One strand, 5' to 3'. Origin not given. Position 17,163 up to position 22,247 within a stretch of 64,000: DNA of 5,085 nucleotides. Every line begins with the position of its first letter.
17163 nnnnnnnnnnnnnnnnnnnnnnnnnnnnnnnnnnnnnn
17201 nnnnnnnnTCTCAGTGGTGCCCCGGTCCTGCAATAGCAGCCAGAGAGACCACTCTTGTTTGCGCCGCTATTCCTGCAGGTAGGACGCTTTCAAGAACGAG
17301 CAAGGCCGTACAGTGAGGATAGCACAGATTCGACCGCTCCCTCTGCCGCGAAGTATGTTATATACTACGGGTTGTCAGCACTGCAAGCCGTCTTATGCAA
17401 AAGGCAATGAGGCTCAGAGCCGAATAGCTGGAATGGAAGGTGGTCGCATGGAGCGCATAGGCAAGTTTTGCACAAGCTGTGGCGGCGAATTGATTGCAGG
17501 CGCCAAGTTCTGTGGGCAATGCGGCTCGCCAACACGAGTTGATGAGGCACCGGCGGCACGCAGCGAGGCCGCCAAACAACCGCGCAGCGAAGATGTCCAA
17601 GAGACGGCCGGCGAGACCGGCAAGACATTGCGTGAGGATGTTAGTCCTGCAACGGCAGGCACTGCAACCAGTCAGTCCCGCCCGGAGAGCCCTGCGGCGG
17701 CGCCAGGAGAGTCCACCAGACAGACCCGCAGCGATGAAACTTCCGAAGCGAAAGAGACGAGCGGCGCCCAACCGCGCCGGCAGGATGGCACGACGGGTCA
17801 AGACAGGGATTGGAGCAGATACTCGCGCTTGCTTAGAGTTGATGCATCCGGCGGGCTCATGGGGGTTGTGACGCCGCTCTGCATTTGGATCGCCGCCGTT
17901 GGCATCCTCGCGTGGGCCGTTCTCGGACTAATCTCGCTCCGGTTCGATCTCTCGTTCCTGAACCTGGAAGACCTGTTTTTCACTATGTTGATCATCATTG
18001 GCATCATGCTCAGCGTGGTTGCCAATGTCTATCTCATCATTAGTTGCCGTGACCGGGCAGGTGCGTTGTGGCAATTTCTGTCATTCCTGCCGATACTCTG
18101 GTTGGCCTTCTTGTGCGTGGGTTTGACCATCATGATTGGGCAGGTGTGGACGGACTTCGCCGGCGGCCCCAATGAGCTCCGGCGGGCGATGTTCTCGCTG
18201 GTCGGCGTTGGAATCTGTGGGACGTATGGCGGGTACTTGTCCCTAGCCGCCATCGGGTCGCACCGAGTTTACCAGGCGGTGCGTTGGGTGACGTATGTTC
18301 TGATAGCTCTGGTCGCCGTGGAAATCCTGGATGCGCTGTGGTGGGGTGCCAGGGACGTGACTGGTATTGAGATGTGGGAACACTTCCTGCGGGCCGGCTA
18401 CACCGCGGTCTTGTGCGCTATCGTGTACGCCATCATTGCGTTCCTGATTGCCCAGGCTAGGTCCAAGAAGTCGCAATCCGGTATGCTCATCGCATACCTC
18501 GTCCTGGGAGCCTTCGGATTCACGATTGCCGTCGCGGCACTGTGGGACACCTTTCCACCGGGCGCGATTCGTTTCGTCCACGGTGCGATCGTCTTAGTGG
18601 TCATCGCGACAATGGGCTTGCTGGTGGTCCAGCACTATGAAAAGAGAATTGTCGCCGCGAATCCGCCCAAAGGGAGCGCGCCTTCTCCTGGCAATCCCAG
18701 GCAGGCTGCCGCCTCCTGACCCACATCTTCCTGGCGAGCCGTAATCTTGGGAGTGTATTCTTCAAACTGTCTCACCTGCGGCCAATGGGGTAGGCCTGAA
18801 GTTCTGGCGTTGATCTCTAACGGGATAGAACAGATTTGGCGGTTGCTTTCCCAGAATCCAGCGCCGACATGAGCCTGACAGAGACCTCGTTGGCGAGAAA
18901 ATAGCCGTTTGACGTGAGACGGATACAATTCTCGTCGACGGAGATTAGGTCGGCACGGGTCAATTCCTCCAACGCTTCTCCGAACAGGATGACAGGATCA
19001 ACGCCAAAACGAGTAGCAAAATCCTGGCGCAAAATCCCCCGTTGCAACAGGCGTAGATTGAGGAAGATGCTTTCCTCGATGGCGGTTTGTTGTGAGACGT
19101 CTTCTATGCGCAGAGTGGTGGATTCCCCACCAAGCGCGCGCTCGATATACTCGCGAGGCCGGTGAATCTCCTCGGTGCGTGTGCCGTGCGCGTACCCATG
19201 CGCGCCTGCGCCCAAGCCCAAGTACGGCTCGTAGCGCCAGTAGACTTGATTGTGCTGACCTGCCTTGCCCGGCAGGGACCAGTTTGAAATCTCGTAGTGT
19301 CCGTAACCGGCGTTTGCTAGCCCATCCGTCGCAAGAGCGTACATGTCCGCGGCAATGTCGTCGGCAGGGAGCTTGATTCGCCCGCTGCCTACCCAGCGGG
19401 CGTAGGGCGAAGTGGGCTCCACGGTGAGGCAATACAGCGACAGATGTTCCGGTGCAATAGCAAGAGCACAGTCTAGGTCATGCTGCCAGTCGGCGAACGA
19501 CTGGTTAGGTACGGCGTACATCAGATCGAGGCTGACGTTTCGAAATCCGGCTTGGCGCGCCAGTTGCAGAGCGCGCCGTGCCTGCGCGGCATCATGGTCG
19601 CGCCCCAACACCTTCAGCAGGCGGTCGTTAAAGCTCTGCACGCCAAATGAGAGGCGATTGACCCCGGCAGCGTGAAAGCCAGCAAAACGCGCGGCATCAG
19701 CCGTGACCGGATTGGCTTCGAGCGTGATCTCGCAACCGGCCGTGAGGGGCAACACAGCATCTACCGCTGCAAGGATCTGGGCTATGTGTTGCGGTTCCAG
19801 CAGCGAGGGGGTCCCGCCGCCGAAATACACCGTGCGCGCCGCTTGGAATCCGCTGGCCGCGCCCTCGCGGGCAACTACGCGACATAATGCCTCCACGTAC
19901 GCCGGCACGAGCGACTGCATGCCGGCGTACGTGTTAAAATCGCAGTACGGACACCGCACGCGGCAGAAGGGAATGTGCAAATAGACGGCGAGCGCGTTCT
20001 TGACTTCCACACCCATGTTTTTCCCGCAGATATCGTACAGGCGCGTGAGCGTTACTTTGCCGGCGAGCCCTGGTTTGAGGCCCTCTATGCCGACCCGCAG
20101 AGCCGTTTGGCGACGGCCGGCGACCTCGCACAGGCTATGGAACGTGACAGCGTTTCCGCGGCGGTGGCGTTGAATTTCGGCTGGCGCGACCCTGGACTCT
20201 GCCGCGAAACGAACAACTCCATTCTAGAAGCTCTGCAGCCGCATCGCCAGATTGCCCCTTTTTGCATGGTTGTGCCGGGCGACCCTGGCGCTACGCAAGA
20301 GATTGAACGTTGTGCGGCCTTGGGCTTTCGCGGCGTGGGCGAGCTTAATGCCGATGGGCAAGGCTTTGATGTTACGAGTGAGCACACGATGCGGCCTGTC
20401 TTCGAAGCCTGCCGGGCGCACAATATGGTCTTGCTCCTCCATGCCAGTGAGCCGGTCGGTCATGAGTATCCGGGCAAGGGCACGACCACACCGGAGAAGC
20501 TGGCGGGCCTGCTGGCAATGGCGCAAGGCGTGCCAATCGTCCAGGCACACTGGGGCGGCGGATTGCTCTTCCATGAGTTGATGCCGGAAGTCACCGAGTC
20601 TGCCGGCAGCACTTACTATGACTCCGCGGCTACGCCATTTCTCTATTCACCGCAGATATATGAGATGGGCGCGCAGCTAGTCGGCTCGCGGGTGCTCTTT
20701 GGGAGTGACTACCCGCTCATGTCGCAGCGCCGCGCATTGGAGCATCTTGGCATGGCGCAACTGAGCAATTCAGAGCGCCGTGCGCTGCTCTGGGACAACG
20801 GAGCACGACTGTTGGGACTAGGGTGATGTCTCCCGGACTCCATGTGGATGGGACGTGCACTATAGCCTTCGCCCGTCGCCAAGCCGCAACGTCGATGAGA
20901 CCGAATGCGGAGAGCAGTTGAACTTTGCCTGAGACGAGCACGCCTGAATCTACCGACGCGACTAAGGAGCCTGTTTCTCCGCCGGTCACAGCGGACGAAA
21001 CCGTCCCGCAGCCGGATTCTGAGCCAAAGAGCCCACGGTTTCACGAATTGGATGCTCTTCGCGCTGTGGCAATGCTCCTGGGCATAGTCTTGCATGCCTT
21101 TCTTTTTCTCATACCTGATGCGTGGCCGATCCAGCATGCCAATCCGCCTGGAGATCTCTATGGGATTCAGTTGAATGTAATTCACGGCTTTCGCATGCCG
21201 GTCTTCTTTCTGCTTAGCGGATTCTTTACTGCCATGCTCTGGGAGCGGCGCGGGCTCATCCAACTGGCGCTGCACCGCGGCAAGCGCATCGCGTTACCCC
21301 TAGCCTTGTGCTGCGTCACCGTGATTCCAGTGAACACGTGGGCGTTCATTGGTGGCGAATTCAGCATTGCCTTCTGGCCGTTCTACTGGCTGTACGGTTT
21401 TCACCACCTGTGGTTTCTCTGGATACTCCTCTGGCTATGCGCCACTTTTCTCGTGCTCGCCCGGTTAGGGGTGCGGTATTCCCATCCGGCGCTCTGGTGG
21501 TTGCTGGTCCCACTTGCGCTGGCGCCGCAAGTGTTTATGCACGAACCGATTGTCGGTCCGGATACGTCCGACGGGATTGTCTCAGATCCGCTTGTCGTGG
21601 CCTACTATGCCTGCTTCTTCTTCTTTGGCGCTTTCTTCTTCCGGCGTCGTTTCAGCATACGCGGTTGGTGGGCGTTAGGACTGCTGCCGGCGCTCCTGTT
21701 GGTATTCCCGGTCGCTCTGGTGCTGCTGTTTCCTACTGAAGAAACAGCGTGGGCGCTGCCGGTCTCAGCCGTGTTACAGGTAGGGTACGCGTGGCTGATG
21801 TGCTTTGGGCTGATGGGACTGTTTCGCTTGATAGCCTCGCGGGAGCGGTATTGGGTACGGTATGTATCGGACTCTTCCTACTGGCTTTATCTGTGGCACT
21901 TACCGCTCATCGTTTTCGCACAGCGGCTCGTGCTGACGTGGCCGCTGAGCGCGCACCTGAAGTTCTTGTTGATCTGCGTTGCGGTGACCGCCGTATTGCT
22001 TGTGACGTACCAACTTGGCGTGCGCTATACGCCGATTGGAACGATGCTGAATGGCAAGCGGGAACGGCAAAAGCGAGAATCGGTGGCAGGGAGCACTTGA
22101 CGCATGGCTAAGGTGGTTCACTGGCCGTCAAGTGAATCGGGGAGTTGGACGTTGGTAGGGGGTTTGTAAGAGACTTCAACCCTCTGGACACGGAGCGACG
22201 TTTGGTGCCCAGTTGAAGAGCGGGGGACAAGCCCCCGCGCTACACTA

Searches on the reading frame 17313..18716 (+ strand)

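Call 58: search_protein_families(library=pfam, proteins=[window:17313-18716:+], max_evalue=0.00001)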
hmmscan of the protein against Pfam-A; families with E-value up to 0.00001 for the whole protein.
window:17313-18716:+ (468 aa): 0 families

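Call 67: search_protein_families(library=pfam, proteins=[window:17313-18716:+], max_evalue=10)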
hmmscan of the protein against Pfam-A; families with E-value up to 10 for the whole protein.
window:17313-18716:+ (468 aa): 6 families
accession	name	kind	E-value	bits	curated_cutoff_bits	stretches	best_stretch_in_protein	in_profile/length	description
PF13240.11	Zn_Ribbon_1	-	0.00015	21.9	25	1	52-73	1-22/23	zinc-ribbon domain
PF12773.13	DZR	-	0.0021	18.7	27.3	1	21-71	15-45/45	Double zinc ribbon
PF17032.10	Zn_ribbon_15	-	0.0069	17.6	28.9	1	17-71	36-73/73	zinc-ribbon family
PF09297.16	Zn_ribbon_NUD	-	0.013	15.6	24.8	1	65-78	4-17/32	NADH pyrophosphatase zinc ribbon domain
PF18912.6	DZR_2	-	0.014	15.6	27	1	47-77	18-49/56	Double zinc ribbon domain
PF14803.11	Zn_ribbon_Nudix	-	2.4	8.6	25.6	2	65-75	1-11/34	Nudix N-terminal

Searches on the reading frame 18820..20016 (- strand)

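Call 58: search_protein_families(library=pfam, proteins=[window:18820-20016:-], max_evalue=0.00001)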
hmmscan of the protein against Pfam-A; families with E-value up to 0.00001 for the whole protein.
window:18820-20016:- (399 aa): 2 families
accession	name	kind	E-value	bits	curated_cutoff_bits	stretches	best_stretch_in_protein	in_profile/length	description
PF04055.27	Radical_SAM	-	2e-25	90.3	29.5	1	13-182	2-164/166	Radical SAM superfamily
PF06969.22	HemN_C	-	8.5e-12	45.4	24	1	307-374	1-67/67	HemN C-terminal domain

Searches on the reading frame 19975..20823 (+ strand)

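Call 58: search_protein_families(library=pfam, proteins=[window:19975-20823:+], max_evalue=0.00001)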
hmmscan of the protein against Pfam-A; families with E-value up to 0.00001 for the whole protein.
window:19975-20823:+ (283 aa): 1 family
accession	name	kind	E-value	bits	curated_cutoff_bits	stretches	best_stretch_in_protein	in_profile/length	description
PF04909.20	Amidohydro_2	-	1.1e-29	104.5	26.4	1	10-282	2-289/289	Amidohydrolase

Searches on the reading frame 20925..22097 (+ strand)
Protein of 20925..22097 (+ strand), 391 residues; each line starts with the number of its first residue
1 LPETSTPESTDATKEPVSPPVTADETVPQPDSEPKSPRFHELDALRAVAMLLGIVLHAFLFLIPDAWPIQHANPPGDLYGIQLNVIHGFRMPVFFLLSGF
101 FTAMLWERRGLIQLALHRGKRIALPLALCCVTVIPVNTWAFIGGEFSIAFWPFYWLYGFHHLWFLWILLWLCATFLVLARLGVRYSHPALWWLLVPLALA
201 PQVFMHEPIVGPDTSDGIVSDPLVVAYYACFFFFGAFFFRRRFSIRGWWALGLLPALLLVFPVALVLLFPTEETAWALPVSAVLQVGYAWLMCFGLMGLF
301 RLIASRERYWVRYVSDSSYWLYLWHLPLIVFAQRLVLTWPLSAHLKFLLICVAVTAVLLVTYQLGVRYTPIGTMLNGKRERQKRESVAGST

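Call 58: search_protein_families(library=pfam, proteins=[window:20925-22097:+], max_evalue=0.00001)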
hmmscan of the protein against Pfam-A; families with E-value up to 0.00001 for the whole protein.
window:20925-22097:+ (391 aa): 1 family
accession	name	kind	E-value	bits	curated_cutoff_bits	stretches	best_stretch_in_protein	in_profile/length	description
PF01757.29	Acyl_transf_3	-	6.9e-37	127.7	31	1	40-362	2-325/326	Acyltransferase domain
